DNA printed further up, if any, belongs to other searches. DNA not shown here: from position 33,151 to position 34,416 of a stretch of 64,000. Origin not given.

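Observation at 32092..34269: NDH-2 fused to a DoxX/DoxD-like quinone-site domain split by an Ala-rich linker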

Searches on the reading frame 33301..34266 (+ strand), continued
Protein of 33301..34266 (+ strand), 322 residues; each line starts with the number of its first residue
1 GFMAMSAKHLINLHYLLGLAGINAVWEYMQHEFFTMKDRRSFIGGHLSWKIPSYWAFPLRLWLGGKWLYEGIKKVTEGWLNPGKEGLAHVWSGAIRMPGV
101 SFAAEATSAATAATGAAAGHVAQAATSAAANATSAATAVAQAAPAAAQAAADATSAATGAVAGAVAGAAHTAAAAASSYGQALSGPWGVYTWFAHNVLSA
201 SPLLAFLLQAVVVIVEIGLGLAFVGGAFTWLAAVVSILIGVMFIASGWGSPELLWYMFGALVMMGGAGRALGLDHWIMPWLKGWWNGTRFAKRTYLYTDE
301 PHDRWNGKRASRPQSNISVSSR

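Call 57: get_annotated_region(hit=H2, flank=7000)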
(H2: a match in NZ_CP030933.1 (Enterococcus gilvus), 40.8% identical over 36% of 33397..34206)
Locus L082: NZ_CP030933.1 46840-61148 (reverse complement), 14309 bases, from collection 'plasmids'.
description: Enterococcus gilvus strain CR1 plasmid pCR1A, complete sequence
organism: Enterococcus gilvus (NCBI taxid 160453)
taxonomy: Bacteria; Bacillota; Bacilli; Lactobacillales; Enterococcaceae; Enterococcus; Enterococcus gilvus
host: -; source: cow,milk,milk; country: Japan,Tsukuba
typing (MOB-suite, as given by PLSDB): non-mobilizable
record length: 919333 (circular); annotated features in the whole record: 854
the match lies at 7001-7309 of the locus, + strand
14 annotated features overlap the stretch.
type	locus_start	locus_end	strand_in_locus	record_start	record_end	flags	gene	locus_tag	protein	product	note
CDS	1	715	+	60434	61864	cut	-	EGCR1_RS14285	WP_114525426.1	basic amino acid/polyamine antiporter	GO:0015837 - amine transport [Evidence IEA]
CDS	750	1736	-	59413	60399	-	menA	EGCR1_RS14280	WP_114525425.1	1,4-dihydroxy-2-naphthoate polyprenyltransferase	-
CDS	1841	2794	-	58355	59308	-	menA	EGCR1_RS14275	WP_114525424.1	1,4-dihydroxy-2-naphthoate polyprenyltransferase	-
CDS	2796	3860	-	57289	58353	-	-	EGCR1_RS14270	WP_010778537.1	FAD:protein FMN transferase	GO:0017013 - protein flavinylation [Evidence IEA]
CDS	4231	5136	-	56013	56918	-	pplA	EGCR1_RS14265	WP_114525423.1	extracellular electron transfer flavoprotein PplA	-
CDS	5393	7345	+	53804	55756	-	-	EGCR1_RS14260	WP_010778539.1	FAD-dependent oxidoreductase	-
CDS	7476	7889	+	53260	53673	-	-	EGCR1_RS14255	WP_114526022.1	NusG domain II-containing protein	-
CDS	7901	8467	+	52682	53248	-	-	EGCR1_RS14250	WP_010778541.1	Gx transporter family protein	-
CDS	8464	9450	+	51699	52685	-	-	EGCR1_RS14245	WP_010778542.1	polyprenyl synthetase family protein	-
CDS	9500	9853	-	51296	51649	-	-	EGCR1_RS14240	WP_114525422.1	DUF1634 domain-containing protein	-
CDS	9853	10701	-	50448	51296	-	-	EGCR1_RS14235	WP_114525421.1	sulfite exporter TauE/SafE family protein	GO:0006810 - transport [Evidence IEA]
CDS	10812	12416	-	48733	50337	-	-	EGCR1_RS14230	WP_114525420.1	phosphatase PAP2/LCP family protein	-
CDS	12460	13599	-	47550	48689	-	-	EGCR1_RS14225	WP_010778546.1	FtsW/RodA/SpoVE family cell cycle protein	GO:0051301 - cell division [Evidence IEA]; GO:0009252 - peptidoglycan biosynthetic process [Evidence IEA]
CDS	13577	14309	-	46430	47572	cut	-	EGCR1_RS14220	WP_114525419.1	FtsW/RodA/SpoVE family cell cycle protein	GO:0051301 - cell division [Evidence IEA]; GO:0009252 - peptidoglycan biosynthetic process [Evidence IEA]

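Call 63: fold_search(model_id=the predicted structure, library=pdb)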
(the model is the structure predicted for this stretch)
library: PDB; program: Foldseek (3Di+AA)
matches with E <= 10: 2; with E <= 0.001: 0
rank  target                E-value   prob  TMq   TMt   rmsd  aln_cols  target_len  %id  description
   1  4mt4_A                6.3e+00  0.04  0.11  0.07  20.8        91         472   15  Crystal structure of the Campylobacter jejuni CmeC outer membrane channel (released 2014-09-24)
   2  9o1a_a                8.9e+00  0.02  0.11  0.10  19.0        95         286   18  Pseudomonas aeruginosa ATPase State1 F1Fo focused (released 2025-12-10)

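Call 85: find_encoding_contigs(protein=P0186, flank=8000, max_places=2)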
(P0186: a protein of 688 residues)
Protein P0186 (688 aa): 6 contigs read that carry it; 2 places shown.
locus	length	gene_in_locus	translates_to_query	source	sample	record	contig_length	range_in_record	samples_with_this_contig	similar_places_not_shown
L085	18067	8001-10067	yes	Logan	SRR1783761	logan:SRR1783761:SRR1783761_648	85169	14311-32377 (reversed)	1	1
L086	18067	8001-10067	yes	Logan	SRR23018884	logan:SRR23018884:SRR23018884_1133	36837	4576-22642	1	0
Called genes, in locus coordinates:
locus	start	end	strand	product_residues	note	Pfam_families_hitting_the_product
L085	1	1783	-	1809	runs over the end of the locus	PF00069:Pkinase, PF13191:AAA_16, PF13401:AAA_22 (faint), PF13424:TPR_12 (faint), PF00990:GGDEF, PF13185:GAF_2 (weak)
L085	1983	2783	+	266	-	PF00459:Inositol_P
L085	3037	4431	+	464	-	PF00860:Xan_ur_permease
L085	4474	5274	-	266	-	PF14808:TMEM164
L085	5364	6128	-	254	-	PF14808:TMEM164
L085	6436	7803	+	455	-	PF00860:Xan_ur_permease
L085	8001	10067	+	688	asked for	PF07992:Pyr_redox_2, PF00070:Pyr_redox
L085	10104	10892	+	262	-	-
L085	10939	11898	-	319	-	PF00348:polyprenyl_synt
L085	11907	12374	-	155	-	-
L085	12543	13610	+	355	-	PF04205:FMN_bind (faint)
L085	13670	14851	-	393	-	PF02424:ApbE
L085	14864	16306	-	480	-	PF00206:Lyase_1, PF10415:FumaraseC_C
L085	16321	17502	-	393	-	PF00390:malic, PF03949:Malic_M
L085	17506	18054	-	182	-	PF05683:Fumerase_C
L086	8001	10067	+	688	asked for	PF07992:Pyr_redox_2, PF00070:Pyr_redox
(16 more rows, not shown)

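Call 86: find_encoding_contigs(protein=P0137, flank=8000, max_places=2)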
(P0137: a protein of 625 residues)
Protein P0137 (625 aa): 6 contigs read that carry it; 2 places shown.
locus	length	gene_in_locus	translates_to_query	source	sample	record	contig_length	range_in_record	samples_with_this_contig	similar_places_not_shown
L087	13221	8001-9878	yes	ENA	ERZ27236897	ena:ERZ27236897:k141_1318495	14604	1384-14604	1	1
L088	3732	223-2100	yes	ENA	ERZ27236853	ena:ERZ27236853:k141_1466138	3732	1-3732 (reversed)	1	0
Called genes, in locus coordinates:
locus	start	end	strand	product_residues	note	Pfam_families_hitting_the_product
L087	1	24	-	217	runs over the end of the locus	-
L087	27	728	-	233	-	PF13353:Fer4_12 (weak), PF04055:Radical_SAM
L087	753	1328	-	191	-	PF00440:TetR_N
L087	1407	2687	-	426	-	PF03783:CsgG (faint), PF17680:FlgO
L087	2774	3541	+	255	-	PF09297:Zn_ribbon_NUD (weak), PF00293:NUDIX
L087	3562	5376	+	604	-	PF01321:Creatinase_N, PF16189:Creatinase_N_2, PF00557:Peptidase_M24, PF16188:Peptidase_M24_C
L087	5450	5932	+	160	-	PF22381:Staph_reg_Sar_Rot, PF01047:MarR, PF12802:MarR_2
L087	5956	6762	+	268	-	PF03781:FGE-sulfatase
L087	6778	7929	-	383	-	PF25106:VWA_4 (weak)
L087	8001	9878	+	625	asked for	PF00070:Pyr_redox (faint), PF07992:Pyr_redox_2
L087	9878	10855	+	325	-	PF00348:polyprenyl_synt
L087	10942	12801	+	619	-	PF00015:MCPsignal, PF13682:CZB, PF01814:Hemerythrin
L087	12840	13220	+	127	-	?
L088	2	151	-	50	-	?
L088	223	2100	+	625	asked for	PF00070:Pyr_redox (faint), PF07992:Pyr_redox_2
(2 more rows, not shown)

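Call 89: search_protein_families(library=pfam, proteins=[L081:6608-7291:+, L082:6593-7342:+, L001:2934-3851:+, L081:7470-7901:+], max_evalue=1)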
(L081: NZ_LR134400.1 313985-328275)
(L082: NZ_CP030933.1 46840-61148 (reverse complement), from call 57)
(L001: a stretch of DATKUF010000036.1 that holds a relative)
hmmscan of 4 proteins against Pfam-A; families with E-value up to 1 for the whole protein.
L081:6608-7291:+ (228 aa): 3 families
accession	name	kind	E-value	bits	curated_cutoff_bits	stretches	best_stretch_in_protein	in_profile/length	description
PF07681.17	DoxX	-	2e-05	25.6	23.6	1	124-174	35-82/85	DoxX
PF07291.16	MauE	-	0.0024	18.6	27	1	121-179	33-91/128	Methylamine utilisation protein MauE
PF04173.18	DoxD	-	0.0042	17.5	22.7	1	120-206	51-145/167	TQO small subunit DoxD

L082:6593-7342:+ (250 aa): 3 families
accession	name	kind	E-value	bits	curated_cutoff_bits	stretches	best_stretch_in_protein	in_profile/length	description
PF04173.18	DoxD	-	0.00049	20.5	22.7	1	138-229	50-149/167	TQO small subunit DoxD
PF07681.17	DoxX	-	0.00057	20.9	23.6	1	138-190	26-79/85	DoxX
PF07291.16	MauE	-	0.011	16.5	27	1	141-195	34-88/128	Methylamine utilisation protein MauE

L001:2934-3851:+ (306 aa): 2 families
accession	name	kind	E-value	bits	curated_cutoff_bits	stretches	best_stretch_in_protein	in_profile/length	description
PF01040.23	UbiA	-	2.2e-13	50.5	34.2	1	106-272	73-230/250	UbiA prenyltransferase family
PF15284.11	PAGK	-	0.5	10.8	22.8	1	225-250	9-34/64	Phage-encoded virulence factor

L081:7470-7901:+ (144 aa): 3 families
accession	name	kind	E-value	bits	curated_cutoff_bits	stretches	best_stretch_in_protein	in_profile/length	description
PF07009.16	NusG_II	-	3.2e-31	108.1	29.6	1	15-130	1-106/107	NusG domain II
PF07873.16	YabP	-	0.016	15.4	27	1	58-109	8-59/64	YabP family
PF25049.1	OB_HELZ2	-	0.067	13.5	29.3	1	45-108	6-68/90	3'-5' exoribonuclease HELZ2, OB-fold domain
